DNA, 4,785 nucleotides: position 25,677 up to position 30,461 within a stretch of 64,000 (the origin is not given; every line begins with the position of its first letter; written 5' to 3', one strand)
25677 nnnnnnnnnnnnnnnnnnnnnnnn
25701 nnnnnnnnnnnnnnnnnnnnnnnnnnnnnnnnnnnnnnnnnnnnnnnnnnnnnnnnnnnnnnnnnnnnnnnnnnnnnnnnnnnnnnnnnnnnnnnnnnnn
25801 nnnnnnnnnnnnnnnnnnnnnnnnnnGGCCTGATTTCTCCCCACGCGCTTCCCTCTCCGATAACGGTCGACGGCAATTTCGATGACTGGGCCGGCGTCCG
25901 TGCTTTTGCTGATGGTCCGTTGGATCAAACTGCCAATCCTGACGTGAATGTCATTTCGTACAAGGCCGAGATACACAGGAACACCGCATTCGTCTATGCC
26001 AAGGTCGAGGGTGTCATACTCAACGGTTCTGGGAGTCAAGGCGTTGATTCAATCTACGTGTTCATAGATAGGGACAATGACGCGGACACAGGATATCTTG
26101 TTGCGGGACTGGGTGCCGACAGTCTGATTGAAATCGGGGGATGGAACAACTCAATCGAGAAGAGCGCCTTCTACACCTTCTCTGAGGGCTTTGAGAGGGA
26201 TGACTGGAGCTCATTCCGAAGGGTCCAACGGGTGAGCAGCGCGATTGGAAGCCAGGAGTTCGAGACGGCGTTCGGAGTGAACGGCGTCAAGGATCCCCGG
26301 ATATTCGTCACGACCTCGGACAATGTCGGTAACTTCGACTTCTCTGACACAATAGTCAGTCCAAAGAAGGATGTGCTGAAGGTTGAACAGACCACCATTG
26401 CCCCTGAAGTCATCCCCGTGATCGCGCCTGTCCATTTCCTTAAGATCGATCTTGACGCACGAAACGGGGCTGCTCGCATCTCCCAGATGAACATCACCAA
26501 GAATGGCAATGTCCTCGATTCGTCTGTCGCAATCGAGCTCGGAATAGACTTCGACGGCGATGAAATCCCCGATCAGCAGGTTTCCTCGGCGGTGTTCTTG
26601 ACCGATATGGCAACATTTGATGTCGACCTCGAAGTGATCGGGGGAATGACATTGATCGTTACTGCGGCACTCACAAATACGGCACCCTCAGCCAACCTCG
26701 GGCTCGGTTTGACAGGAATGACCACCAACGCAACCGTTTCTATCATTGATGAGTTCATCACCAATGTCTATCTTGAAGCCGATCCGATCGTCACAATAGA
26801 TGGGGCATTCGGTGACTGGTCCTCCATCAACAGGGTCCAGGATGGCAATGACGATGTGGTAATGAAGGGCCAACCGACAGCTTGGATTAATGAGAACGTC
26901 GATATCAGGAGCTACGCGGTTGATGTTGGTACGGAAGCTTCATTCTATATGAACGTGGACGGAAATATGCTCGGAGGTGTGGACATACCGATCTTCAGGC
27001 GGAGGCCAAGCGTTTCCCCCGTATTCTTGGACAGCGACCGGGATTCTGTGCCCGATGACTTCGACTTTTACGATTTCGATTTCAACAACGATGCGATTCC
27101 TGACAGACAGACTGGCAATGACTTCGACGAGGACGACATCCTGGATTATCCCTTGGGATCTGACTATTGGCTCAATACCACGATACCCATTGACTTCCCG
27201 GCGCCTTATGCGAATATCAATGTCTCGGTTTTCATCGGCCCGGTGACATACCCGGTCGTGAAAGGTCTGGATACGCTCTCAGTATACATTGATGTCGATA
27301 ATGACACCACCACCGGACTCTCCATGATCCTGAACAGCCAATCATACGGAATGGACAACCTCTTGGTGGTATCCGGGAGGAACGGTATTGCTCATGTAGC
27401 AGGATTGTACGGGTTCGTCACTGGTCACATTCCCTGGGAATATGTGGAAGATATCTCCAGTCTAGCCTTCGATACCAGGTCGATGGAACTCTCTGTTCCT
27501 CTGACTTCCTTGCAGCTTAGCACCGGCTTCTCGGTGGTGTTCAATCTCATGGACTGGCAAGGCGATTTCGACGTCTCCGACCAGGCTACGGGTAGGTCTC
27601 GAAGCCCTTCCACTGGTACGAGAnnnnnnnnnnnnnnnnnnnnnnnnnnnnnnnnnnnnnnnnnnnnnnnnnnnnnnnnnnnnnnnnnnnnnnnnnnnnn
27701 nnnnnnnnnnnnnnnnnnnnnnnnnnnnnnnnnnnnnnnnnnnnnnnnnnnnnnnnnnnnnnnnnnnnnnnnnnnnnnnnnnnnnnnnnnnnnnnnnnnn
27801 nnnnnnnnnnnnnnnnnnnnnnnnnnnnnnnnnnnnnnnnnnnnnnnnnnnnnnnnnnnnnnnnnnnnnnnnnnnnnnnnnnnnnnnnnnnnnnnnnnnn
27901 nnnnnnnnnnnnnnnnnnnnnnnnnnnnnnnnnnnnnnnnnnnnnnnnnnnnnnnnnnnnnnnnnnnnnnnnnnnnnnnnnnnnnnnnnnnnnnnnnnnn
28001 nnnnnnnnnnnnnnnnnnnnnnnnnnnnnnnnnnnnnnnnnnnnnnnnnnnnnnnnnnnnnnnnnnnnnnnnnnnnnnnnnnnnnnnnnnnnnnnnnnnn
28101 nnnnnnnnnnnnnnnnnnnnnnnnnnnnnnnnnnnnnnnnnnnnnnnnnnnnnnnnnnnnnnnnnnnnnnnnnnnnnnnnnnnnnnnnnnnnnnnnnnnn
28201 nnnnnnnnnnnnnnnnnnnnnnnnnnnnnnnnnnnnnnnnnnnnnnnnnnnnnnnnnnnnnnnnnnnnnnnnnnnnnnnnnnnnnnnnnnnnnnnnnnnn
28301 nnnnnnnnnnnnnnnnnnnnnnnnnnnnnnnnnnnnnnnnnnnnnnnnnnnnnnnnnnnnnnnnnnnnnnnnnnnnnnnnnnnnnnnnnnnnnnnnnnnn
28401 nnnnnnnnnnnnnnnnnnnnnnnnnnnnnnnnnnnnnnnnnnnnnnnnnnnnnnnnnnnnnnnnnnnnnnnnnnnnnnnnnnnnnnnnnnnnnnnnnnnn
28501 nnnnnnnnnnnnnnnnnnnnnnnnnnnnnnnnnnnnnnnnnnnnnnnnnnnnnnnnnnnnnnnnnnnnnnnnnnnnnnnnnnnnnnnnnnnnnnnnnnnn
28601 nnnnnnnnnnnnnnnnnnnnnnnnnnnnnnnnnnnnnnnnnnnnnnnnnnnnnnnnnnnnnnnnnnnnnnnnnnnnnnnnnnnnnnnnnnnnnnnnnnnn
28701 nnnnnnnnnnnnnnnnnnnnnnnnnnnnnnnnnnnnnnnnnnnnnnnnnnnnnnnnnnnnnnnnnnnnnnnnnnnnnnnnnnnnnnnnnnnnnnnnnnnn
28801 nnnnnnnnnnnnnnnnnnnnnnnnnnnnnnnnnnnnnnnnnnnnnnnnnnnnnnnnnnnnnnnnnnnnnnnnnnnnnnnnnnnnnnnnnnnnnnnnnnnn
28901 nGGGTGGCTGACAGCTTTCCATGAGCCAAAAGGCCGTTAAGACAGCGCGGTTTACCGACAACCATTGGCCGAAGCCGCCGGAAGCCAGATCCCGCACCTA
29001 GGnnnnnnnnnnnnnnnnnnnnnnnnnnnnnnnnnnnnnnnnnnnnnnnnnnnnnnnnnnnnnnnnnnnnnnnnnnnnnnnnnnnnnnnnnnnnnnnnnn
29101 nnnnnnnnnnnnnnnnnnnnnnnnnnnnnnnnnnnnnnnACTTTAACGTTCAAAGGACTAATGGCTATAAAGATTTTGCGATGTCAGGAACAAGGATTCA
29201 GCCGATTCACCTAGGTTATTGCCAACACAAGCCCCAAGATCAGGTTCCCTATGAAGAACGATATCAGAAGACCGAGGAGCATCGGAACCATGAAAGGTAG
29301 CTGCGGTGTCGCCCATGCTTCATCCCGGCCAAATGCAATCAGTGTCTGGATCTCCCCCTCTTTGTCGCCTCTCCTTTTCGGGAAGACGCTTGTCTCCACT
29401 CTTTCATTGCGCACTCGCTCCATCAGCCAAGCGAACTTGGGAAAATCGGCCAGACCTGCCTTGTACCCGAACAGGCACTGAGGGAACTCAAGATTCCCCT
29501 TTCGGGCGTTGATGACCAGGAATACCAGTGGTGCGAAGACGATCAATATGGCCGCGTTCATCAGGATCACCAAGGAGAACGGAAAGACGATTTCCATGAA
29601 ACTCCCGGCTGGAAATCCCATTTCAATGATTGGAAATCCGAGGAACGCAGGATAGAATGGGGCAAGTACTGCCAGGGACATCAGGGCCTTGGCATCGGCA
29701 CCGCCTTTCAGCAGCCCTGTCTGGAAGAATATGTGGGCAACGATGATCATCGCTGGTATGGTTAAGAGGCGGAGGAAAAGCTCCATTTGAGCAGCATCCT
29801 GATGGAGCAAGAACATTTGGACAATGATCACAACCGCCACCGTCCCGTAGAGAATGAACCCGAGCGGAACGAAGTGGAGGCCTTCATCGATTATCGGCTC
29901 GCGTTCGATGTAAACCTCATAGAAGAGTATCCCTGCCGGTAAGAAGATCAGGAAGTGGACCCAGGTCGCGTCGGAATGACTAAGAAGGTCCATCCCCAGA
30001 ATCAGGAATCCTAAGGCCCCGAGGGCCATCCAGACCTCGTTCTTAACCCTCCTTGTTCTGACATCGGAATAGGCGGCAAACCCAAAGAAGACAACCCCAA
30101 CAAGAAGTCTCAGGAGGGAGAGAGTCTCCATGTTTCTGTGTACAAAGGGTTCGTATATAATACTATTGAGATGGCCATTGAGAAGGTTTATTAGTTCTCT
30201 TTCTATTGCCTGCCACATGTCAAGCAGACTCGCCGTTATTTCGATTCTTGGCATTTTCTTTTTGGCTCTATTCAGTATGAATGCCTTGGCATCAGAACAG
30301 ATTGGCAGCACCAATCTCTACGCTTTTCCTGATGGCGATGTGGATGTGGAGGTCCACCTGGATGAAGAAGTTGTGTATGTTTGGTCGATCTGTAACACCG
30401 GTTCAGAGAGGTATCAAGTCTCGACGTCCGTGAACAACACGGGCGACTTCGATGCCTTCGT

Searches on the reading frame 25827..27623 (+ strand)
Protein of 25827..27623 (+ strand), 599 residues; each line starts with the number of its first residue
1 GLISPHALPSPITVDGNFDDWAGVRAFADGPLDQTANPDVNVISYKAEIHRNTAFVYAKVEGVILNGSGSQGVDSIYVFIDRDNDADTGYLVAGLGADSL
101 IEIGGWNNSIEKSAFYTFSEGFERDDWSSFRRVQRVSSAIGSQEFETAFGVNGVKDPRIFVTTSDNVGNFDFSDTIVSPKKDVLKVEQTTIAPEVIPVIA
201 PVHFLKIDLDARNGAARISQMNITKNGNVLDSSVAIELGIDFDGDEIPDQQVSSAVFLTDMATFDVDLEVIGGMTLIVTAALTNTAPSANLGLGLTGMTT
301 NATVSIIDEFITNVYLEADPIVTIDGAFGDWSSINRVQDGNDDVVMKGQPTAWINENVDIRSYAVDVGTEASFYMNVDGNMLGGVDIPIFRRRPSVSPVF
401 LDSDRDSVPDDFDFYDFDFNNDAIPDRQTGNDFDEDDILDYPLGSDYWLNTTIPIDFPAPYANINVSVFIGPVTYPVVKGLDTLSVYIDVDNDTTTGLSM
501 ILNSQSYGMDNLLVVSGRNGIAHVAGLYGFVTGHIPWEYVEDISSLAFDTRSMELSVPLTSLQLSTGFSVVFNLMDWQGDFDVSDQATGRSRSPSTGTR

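Call 51: search_solved_structures(query=A2, max_evalue=0.01)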
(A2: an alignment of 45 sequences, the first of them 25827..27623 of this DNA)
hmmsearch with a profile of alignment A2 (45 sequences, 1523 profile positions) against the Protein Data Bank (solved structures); distinct sequences matched with E-value up to 0.01: 120 (the best 60 are shown).
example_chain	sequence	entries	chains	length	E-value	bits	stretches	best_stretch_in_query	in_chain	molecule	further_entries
9qhb_A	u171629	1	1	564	2.5e-38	134.2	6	228-343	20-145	Engineered tetratricopeptide repeat protein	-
8bu0_A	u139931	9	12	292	2.7e-24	87.7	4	228-284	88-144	Consensus tetratricopeptide repeat protein | Crystal structure of an 8-repeat consensus TPR superhelix with Zinc. | Monomer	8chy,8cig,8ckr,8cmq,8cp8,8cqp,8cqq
9qhc_A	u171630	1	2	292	1.2e-20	75.6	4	228-284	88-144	Engineered tetratricopeptide repeat protein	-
7yeh_B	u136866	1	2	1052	3.4e-16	60.9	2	233-374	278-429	UDP-N-acetylglucosamine--peptide N-acetylglucosaminyltransferase 110 kDa subunit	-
7yea_A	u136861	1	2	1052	3.4e-16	60.9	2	233-374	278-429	UDP-N-acetylglucosamine--peptide N-acetylglucosaminyltransferase 110 kDa subunit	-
7ntf_A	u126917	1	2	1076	4.1e-16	60.6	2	233-373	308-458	Isoform 1 of UDP-N-acetylglucosamine--peptide N-acetylglucosaminyltransferase 110 kDa subu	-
6b85_J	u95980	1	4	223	1.3e-14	55.6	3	230-285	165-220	TMHC4_R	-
1w3b_A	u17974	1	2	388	5e-14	53.7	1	233-353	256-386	UDP-N-ACETYLGLUCOSAMINE--PEPTIDE N-ACETYLGLUCOSAMINYLTRANSFERASE 110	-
6eou_A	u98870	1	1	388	9.2e-14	52.8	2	233-353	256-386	UDP-N-acetylglucosamine--peptide N-acetylglucosaminyltransferase 110 kDa subunit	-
2fo7_A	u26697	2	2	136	2.8e-12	47.9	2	228-284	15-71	SYNTHETIC CONSENSUS TPR PROTEIN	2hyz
8ch0_A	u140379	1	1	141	3.1e-12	47.7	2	227-284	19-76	Consensus tetratricopeptide repeat protein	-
9gzg_A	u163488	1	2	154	5.1e-12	47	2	222-285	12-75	Engineered CTPR protein with glutamic acids for conductivity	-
6vfj_B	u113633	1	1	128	8.2e-11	43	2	226-286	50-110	I53_dn5B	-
6su9_A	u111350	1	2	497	1.7e-10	42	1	379-462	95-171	Pyridoxal kinase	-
7obi_A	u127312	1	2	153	2.7e-10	41.3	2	229-298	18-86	CTPR-rv4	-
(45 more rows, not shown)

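Call 57: predict_structure(alignment_id=A2)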
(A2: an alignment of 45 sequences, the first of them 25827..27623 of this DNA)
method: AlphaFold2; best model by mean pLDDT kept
length: 599 residues; sequences in the alignment: 45
mean_pLDDT: 89.9   pTM: 0.83
mean pLDDT of the five models: 89.9, 89.0, 87.8, 87.4, 87.2
residues with pLDDT >= 90: 441; 70-90: 123; 50-70: 23; < 50: 12
segments of 3 or more residues with pLDDT < 50: 1-3, 592-599
pLDDT, mean of each block of 10 residues (from residue 1): 55 92 88 83 93 94 86 92 92 93 95 93 86 95 95 85 88 91 95 91 96 89 97 97 95 97 97 96 93 96 94 95 95 90 75 80 93 95 90 72 89 91 92 93 92 92 92 78 96 92 89 95 95 89 96 96 91 92 87 35
secondary structure, 60 per line:
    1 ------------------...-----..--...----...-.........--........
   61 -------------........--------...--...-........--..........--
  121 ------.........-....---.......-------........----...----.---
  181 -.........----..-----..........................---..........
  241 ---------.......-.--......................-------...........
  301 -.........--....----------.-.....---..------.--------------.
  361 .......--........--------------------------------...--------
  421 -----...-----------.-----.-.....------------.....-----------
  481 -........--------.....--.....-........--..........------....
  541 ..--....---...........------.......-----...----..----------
elements in order: E42-50 E53-60 E74-81 E90-92 E95-97 E99-106 E109-118 E130-135 E137-140 E144-150 E158-165 E170-172 E182-190 E202-227 E234-240 E250-256 E261-282 E290-300 E302-310 E313-316 H329-333 E360-367 E370-377 E448-452 E465-469 E482-489 E498-502 E505-509 E511-518 E521-530 E537-542 E545-548 E552-558 H559-562 E569-575 E581-583
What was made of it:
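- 25845..27623 (+): Ectodomain of stacked beta-sandwiches (aa 526-1118). It holds two copies of a D-G-x-F-x-D-W ... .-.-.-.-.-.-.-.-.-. module and has no Pfam model. AlphaFold2 mean pLDDT 89.9 (call 57).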

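Call 59: fold_search(model_id=the predicted structure, library=pdb)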
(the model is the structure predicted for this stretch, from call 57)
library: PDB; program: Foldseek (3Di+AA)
matches with E <= 10: 1618; with E <= 0.001: 62
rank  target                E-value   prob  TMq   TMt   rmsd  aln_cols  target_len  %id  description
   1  4lee_A                4.9e-06  0.95  0.12  0.20  20.7       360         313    9  Structure of the Als3 adhesin from Candida albicans, residues 1-313 (mature sequence), triple mutant in the binding ca (released 2014-05-14)
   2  9iuj_A                1.8e-05  0.96  0.14  0.11  18.2       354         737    9  Integrin alpha-v beta-3 in complex with rhodostomin (released 2025-07-30)
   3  4fj6_D                2.1e-05  0.99  0.18  0.20  22.8       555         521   10  Crystal structure of a glycoside hydrolase family 33, candidate sialidase (BDI_2946) from Parabacteroides distasonis A (released 2012-07-25)
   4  4f20_A                3.5e-05  0.89  0.13  0.20  19.5       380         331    8  Crystal structures reveal the multi-ligand binding mechanism of the Staphylococcus aureus ClfB (released 2012-08-08)
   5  1iga_A                3.5e-05  0.66  0.13  0.15  46.1       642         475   10  MODEL OF HUMAN IGA1 DETERMINED BY SOLUTION SCATTERING CURVE-FITTING AND HOMOLOGY MODELLING (released 1999-06-15)
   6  9db6_A                4.5e-05  0.99  0.19  0.21  23.3       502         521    8  Sialidase682 co-crystallized with inhibitor DANA (released 2025-07-02)
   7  7c7r_A                4.8e-05  0.99  0.16  0.20  14.1       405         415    9  Biofilm associated protein - B domain (released 2021-05-12)
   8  4bbw                  5.0e-05  1.00  0.19  0.21   9.9       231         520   10  The crystal structure of Sialidase VPI 5482 (BTSA) from Bacteroides thetaiotaomicron (released 2013-08-14)
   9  6mrx_D                5.0e-05  0.99  0.18  0.21  23.4       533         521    8  Sialidase26 apo (released 2019-10-02)
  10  4q6k_A                5.3e-05  0.99  0.18  0.21  22.9       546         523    8  Crystal structure of a putative neuraminidase (BACCAC_01090) from Bacteroides caccae ATCC 43185 at 1.90 A resolution ( (released 2014-10-01)
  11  4ofq_B                5.9e-05  0.89  0.14  0.21  15.9       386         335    9  Structure of the C-terminal domain of the Streptococcus pyogenes antigen I/II-family protein AspA (released 2014-03-12)
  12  8sic_G                5.9e-05  0.69  0.12  0.16  20.3       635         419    8  Crystal structure of Epstein-Barr virus glycoprotein 350 (gp350) in complex with Cy137C02, a monoclonal antibody isola (released 2024-04-17)
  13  4f27_A                6.6e-05  0.84  0.12  0.19  19.3       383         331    9  Crystal structures reveal the multi-ligand binding mechanism of the Staphylococcus aureus ClfB (released 2012-08-08)
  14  8csw                  7.3e-05  0.97  0.12  0.11  14.3       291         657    8  Local refinement of protein 4.2 in Class 2 of erythrocyte ankyrin-1 complex (released 2022-07-20)
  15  4b60_A                7.3e-05  0.97  0.14  0.25  18.1       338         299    9  Structure of rFnBPA(189-505) in complex with fibrinogen gamma chain C- terminal peptide (released 2013-10-09)
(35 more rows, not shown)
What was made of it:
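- Tried and rejected: Foldseek of the ectodomain model against the PDB (call 59).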

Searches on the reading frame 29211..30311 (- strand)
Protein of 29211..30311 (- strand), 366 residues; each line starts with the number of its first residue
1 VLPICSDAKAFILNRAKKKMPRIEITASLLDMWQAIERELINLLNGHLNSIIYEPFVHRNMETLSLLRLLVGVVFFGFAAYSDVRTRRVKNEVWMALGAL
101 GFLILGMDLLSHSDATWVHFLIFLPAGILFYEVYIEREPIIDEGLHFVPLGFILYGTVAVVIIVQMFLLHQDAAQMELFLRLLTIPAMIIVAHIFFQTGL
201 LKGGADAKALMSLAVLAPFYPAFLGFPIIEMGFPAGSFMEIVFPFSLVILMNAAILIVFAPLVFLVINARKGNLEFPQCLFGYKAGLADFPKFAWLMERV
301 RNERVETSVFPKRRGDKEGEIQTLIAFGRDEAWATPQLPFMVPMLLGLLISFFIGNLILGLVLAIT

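Call 12: search_protein_families(library=pfam, proteins=[window:29211-30311:-], max_evalue=1)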
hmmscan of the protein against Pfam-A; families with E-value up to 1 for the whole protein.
window:29211-30311:- (366 aa): 2 families
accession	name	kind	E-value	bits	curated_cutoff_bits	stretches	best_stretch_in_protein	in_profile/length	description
PF06847.16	Arc_PepC_II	-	4.7e-08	33.9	29.9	1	279-356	6-92/93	Archaeal Peptidase A24 C-terminus Type II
PF01478.23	Peptidase_A24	-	0.0052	17.6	26.5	1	71-247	2-89/104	Type IV leader peptidase family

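Call 54: search_protein_families(library=ncbifam, proteins=[window:29211-30311:-], max_evalue=0.001)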
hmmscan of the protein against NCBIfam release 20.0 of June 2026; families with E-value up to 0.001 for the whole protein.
window:29211-30311:- (366 aa): 1 family
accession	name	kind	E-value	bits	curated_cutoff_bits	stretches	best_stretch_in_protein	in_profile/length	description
NF040695.1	FlaK_Arch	equivalog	1.6e-12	47.5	330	1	160-364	34-229/230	preflagellin peptidase FlaK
